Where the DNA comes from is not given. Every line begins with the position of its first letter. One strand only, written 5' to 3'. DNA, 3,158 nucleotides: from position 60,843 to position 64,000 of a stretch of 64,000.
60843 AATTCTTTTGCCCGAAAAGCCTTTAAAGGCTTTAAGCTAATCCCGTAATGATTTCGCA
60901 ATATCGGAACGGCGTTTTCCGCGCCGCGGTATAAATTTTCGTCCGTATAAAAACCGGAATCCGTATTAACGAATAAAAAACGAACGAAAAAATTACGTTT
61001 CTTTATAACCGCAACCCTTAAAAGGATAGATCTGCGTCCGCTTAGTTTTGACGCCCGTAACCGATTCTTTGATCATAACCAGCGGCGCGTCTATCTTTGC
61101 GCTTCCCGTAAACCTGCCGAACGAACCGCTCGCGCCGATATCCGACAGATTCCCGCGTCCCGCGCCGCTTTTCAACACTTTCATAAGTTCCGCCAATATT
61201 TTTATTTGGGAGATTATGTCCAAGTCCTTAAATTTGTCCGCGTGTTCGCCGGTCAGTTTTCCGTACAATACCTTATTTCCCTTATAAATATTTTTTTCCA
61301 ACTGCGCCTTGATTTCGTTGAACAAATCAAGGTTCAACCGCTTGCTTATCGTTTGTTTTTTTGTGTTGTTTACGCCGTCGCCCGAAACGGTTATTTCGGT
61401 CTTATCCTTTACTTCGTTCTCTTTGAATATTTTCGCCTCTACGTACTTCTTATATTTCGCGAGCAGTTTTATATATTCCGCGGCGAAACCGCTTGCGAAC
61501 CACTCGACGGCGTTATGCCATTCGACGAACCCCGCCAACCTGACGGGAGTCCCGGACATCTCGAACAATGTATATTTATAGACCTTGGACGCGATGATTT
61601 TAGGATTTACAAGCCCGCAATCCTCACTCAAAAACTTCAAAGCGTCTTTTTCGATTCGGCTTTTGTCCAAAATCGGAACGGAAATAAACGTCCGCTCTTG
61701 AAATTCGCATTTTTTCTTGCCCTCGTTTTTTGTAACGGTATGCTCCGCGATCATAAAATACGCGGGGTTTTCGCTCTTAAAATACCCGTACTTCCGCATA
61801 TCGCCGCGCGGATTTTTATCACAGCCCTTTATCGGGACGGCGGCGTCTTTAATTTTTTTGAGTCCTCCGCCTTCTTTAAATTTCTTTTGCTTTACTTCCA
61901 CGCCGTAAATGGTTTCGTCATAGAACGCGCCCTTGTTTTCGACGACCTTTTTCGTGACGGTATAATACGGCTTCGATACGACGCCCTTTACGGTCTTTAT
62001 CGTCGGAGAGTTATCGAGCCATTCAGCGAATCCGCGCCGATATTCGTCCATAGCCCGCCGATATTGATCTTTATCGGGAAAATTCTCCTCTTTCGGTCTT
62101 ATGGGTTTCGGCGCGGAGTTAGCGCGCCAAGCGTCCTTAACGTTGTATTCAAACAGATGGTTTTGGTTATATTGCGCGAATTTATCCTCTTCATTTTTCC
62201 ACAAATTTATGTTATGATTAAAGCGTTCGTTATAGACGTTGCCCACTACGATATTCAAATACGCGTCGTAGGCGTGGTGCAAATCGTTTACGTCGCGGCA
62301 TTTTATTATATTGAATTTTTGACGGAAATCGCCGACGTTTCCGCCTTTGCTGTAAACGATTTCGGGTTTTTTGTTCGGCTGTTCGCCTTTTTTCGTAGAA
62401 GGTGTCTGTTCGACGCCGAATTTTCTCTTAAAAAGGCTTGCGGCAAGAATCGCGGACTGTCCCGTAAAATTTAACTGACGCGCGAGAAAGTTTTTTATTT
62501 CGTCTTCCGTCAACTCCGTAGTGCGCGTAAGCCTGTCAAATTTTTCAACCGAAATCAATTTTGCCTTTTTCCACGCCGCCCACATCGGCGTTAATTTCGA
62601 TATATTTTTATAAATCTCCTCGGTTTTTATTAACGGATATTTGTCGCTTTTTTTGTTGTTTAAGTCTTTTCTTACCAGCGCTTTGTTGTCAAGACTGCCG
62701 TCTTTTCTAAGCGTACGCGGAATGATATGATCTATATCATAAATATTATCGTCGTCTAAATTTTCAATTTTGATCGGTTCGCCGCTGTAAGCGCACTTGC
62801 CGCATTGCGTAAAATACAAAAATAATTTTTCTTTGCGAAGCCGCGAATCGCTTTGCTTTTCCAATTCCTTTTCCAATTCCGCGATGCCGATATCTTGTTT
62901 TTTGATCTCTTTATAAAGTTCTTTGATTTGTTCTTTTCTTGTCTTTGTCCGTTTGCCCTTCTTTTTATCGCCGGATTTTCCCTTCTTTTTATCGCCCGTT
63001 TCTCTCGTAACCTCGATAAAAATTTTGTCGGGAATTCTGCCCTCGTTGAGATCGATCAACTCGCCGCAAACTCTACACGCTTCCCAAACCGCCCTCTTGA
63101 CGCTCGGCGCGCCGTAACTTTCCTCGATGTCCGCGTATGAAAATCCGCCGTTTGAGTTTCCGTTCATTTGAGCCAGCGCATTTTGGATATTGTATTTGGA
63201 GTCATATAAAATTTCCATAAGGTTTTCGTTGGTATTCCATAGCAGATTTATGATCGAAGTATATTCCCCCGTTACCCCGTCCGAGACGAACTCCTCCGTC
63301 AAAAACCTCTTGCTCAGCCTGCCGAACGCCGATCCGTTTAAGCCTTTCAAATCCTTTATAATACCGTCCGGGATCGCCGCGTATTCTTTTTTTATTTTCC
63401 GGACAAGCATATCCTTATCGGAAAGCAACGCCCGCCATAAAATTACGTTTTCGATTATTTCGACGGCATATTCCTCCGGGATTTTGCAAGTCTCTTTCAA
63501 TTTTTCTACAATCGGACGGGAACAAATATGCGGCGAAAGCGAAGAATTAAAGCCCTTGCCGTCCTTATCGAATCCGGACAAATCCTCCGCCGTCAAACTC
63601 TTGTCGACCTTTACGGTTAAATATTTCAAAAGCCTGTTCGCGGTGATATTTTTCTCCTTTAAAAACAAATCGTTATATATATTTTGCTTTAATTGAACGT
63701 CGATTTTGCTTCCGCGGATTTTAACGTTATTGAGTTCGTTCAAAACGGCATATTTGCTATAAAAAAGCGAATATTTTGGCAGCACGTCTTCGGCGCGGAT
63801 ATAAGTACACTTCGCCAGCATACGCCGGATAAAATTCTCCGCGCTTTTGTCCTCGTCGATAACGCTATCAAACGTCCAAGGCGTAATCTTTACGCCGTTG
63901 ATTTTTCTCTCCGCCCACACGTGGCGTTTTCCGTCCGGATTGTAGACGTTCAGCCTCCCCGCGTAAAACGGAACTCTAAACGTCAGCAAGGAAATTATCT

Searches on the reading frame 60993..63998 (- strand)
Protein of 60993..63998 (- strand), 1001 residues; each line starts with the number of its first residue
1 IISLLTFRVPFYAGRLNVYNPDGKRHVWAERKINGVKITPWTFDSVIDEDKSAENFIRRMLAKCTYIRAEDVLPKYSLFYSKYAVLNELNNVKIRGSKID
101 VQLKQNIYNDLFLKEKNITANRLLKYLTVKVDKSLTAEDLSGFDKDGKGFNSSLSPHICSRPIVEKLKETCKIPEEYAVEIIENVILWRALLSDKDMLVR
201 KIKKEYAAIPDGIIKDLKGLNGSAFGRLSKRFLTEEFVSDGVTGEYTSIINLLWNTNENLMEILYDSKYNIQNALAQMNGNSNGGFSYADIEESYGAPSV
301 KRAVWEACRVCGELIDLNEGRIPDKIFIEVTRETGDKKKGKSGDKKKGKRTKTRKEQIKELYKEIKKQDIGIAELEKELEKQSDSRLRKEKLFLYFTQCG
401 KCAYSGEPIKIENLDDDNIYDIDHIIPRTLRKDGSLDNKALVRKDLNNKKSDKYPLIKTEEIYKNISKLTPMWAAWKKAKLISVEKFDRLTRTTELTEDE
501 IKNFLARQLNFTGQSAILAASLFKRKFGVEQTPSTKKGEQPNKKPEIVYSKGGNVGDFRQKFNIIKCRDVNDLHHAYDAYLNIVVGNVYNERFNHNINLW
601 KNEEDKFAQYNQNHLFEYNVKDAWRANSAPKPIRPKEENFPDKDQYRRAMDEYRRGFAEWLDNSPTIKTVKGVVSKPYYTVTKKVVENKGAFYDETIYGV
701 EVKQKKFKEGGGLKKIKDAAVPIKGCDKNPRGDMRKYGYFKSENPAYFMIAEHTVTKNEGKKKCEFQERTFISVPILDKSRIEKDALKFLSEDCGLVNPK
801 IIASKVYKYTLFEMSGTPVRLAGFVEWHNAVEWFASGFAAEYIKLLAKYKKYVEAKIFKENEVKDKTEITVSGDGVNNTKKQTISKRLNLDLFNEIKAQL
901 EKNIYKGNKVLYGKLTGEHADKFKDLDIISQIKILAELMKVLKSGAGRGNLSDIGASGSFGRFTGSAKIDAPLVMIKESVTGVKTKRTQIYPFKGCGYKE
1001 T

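Call 6: search_protein_families(library=ncbifam, proteins=[window:60993-63998:-], max_evalue=0.001)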
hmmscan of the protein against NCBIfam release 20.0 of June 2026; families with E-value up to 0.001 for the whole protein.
window:60993-63998:- (1001 aa): 1 family
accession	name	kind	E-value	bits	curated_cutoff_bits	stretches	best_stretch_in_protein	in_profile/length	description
TIGR01865.2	cas_Csn1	equivalog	5.9e-162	541.3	100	1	1-982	232-1069/1070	type II CRISPR RNA-guided endonuclease Cas9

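Call 24: find_homologous_proteins(query=window:60993-63998:-, max_evalue=1e-50)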
Query window:60993-63998:- (1001 aa): 3876 proteins with E <= 1e-50 among 8000 candidates; the best 120 are listed.
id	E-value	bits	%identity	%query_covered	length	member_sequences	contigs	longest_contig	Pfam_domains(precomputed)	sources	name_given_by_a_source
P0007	0.0e+0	2268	100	100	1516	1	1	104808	PF16592.11,PF13395.13,PF22702.3,PF16593.12,PF16595.11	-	-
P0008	0.0e+0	1084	54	99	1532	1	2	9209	PF16592.11,PF13395.13,PF22702.3,PF16593.12,PF16595.11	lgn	-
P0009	0.0e+0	1067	53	99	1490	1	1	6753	PF16592.11,PF13395.13,PF22702.3,PF16593.12,PF16595.11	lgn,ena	-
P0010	0.0e+0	1019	51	99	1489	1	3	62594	PF16592.11,PF13395.13,PF22702.3,PF16595.11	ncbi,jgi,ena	-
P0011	1.6e-209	716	42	99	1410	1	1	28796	PF16592.11,PF13395.13,PF22702.3,PF16595.11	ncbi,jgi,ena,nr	ncbi:MAG: type II CRISPR RNA-guided endonuclease Cas9 [Firmicutes bacterium]|nr:type II CRISPR RNA-g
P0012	1.9e-198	680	41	99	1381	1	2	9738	PF16592.11,PF13395.13,PF22702.3,PF16593.12,PF16595.11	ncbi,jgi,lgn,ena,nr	ncbi:MAG: type II CRISPR RNA-guided endonuclease Cas9 [Erysipelotrichales bacterium]|nr:type II CRIS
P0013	1.3e-192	660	40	99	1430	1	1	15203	PF16592.11,PF13395.13,PF22702.3,PF16595.11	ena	-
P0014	2.2e-187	643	41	98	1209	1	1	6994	PF16592.11,PF13395.13,PF22702.3,PF16595.11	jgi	jgi:CRISPR-associated endonuclease Csn1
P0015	2.4e-176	606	55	56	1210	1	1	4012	PF16592.11,PF13395.13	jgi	jgi:CRISPR-associated endonuclease Csn1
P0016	4.4e-175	602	39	99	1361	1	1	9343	PF16592.11,PF13395.13,PF22702.3,PF16593.12,PF16595.11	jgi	jgi:CRISPR-associated endonuclease Csn1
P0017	1.7e-172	594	39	99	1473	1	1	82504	PF16592.11,PF13395.13,PF22702.3,PF16593.12,PF16595.11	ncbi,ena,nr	ncbi:MAG: type II CRISPR RNA-guided endonuclease Cas9 [Firmicutes bacterium]|nr:type II CRISPR RNA-g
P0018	3.7e-158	546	36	99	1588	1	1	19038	PF16592.11,PF13395.13,PF22702.3,PF16593.12,PF16595.11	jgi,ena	-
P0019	1.8e-156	541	35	99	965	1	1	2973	PF16592.11,PF13395.13,PF22702.3,PF16595.11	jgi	-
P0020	1.2e-155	538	36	99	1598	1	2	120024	PF16592.11,PF13395.13,PF22702.3,PF16593.12,PF16595.11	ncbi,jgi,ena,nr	ncbi:MAG: type II CRISPR RNA-guided endonuclease Cas9 [Firmicutes bacterium]|nr:type II CRISPR RNA-g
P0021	5.5e-154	532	38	96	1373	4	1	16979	PF16592.11,PF13395.13,PF22702.3,PF16593.12,PF16595.11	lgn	-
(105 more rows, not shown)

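Call 25: find_encoding_contigs(protein=P0010, flank=10000, max_places=3)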
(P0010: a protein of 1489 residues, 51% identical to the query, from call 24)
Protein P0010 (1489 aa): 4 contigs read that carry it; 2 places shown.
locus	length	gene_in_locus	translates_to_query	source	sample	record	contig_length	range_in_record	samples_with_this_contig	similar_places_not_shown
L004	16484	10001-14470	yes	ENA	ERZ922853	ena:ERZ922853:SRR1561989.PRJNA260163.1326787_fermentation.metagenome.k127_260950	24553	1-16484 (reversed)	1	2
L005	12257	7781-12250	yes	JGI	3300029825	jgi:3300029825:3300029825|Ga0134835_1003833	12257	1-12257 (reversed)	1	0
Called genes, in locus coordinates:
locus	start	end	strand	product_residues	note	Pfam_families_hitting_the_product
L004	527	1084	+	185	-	PF08207:EFP_N, PF01132:EFP, PF09285:Elong-fact-P_C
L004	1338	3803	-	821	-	PF01841:Transglut_core (weak)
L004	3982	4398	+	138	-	PF00636:Ribonuclease_3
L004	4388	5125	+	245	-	PF08032:SpoU_sub_bind, PF00588:SpoU_methylase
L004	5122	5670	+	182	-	PF04542:Sigma70_r2, PF08281:Sigma70_r4_2 (weak)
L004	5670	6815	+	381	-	PF05496:RuvB_N (weak), PF13177:DNA_pol3_delta2, PF00004:AAA, PF13401:AAA_22 (faint), PF22608:DNAX_ATPase_lid, PF12169:DNA_pol3_gamma3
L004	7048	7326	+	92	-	-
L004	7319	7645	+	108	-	PF02575:YbaB_DNA_bd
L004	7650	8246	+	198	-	PF21176:RecR_HhH, PF02132:RecR_ZnF (weak), PF01751:Toprim, PF13662:Toprim_4, PF21175:RecR_C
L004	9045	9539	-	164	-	-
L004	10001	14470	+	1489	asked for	PF16592:Cas9_REC, PF13395:HNH_4, PF22702:Cas9_RuvC, PF16595:Cas9_PI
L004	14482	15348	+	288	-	PF01867:Cas_Cas1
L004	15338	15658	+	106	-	PF09827:CRISPR_Cas2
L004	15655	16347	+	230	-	PF09711:Cas_Csn2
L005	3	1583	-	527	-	?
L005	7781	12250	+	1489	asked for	PF16592:Cas9_REC, PF13395:HNH_4, PF22702:Cas9_RuvC, PF16595:Cas9_PI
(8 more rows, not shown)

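Call 26: find_encoding_contigs(protein=P0008, flank=10000, max_places=3)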
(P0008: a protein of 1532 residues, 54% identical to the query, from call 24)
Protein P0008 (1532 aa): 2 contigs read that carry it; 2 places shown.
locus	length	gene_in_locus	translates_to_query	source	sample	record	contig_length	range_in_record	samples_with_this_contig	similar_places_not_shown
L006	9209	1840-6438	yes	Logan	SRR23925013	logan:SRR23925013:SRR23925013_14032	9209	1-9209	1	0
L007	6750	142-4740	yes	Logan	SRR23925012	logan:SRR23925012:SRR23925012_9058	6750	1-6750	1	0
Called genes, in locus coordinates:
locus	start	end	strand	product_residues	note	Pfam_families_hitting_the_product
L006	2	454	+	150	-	?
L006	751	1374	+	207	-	PF02659:Mntp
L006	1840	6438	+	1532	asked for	PF16593:Cas9-BH (weak), PF16592:Cas9_REC, PF13395:HNH_4, PF22702:Cas9_RuvC, PF16595:Cas9_PI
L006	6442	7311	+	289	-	PF01867:Cas_Cas1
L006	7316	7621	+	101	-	PF09827:CRISPR_Cas2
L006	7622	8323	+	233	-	PF09711:Cas_Csn2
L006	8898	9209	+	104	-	?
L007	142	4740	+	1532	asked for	PF16593:Cas9-BH (weak), PF16592:Cas9_REC, PF13395:HNH_4, PF22702:Cas9_RuvC, PF16595:Cas9_PI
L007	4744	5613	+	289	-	PF01867:Cas_Cas1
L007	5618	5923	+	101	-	PF09827:CRISPR_Cas2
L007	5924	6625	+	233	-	PF09711:Cas_Csn2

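Call 27: find_encoding_contigs(protein=P0009, flank=10000, max_places=3)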
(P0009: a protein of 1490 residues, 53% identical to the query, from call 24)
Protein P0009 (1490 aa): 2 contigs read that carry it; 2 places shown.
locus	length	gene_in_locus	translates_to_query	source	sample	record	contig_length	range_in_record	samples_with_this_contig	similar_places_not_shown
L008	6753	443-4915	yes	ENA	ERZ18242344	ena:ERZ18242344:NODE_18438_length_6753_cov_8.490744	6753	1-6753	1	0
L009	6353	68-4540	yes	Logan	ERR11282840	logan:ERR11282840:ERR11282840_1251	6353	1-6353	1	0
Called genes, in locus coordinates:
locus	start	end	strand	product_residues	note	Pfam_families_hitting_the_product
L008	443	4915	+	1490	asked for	PF16593:Cas9-BH (weak), PF16592:Cas9_REC, PF13395:HNH_4, PF22702:Cas9_RuvC, PF16595:Cas9_PI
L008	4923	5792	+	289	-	PF01867:Cas_Cas1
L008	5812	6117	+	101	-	PF09827:CRISPR_Cas2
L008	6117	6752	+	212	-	?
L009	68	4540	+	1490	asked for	PF16593:Cas9-BH (weak), PF16592:Cas9_REC, PF13395:HNH_4, PF22702:Cas9_RuvC, PF16595:Cas9_PI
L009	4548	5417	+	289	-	PF01867:Cas_Cas1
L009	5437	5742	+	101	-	PF09827:CRISPR_Cas2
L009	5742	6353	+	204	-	?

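Call 59: find_encoding_contigs(protein=P0011, flank=10000, max_places=2)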
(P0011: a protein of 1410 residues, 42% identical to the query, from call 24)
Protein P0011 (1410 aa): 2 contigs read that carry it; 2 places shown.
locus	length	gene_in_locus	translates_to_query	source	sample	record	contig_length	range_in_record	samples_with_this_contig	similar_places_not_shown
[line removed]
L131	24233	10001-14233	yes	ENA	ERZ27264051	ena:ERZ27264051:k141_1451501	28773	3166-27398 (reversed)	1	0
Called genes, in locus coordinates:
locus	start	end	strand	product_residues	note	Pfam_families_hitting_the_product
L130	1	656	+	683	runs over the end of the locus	PF00330:Aconitase, PF00694:Aconitase_C (weak)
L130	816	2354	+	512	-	PF13347:MFS_2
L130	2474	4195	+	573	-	PF01855:POR_N, PF02775:TPP_enzyme_C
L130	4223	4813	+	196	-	PF01558:POR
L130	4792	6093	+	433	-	PF00501:AMP-binding, PF14535:AMP-binding_C_2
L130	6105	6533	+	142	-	PF13291:ACT_4 (faint), PF01842:ACT (weak), PF13840:ACT_7 (faint), PF19571:ACT_8, PF22629:ACT_AHAS_ss (faint)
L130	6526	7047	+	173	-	PF01812:5-FTHF_cyc-lig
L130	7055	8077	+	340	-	PF03602:Cons_hypoth95, PF05175:MTS, PF01467:CTP_transf_like, PF08218:Citrate_ly_lig (weak)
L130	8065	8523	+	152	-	-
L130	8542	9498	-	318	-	PF07670:Gate (weak)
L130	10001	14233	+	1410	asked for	PF16592:Cas9_REC, PF13395:HNH_4, PF22702:Cas9_RuvC, PF16595:Cas9_PI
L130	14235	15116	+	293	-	PF01867:Cas_Cas1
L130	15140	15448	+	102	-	PF09827:CRISPR_Cas2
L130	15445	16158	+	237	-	PF09711:Cas_Csn2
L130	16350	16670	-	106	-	-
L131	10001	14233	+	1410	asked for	PF16592:Cas9_REC, PF13395:HNH_4, PF22702:Cas9_RuvC, PF16595:Cas9_PI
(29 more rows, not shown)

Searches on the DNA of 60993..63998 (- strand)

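Call 65: search_rna_families(source=L006, start=8300, end=8900, threshold=evalue, max_evalue=10)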
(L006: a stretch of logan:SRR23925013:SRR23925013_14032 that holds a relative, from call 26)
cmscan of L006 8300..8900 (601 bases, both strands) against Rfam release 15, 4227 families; matches with E-value up to 10: 11.
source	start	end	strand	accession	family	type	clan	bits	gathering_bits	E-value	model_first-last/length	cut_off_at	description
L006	8538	8619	-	RF00106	RNAI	Gene; antisense;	-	28.2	47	0.0034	1-102/102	no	RNAI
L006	8538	8608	-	RF01859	Phe_leader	Cis-reg; leader;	-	23.6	55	0.14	1-125/125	no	Phenylalanine leader peptide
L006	8522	8574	+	RF02054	STnc420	Gene; sRNA;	-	23.1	70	0.048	1-58/58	no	Salmonella enterica sRNA STnc420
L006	8510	8571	+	RF01859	Phe_leader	Cis-reg; leader;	-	22.2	55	0.29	1-125/125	no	Phenylalanine leader peptide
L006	8540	8628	-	RF02379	csRNA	Gene; sRNA;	-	21.7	57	2.3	1-93/93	no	Cia-dependent small RNA csRNA1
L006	8529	8575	+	RF02066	STnc320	Gene; sRNA;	-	21.4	50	0.16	1-55/55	no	Salmonella enterica sRNA STnc320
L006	8530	8654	-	RF00121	MicC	Gene; sRNA;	-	18.6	90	3.8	1-123/123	no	MicC RNA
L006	8373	8442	+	RF04216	mir-509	Gene; miRNA;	CL00136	17.4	64.5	0.93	1-82/82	no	mir-509 microRNA precursor family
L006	8515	8569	+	RF02427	SpF10_sRNA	Gene; sRNA;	-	17.2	60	2.2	1-57/57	no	Streptococcus sRNA SpF10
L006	8497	8569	+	RF00106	RNAI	Gene; antisense;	-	16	47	2.3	1-102/102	no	RNAI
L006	8562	8584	-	RF01381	HIV-1_SL3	Cis-reg;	-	13.5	33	4.5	1-23/23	no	HIV-1 stem-loop 3 Psi packaging signal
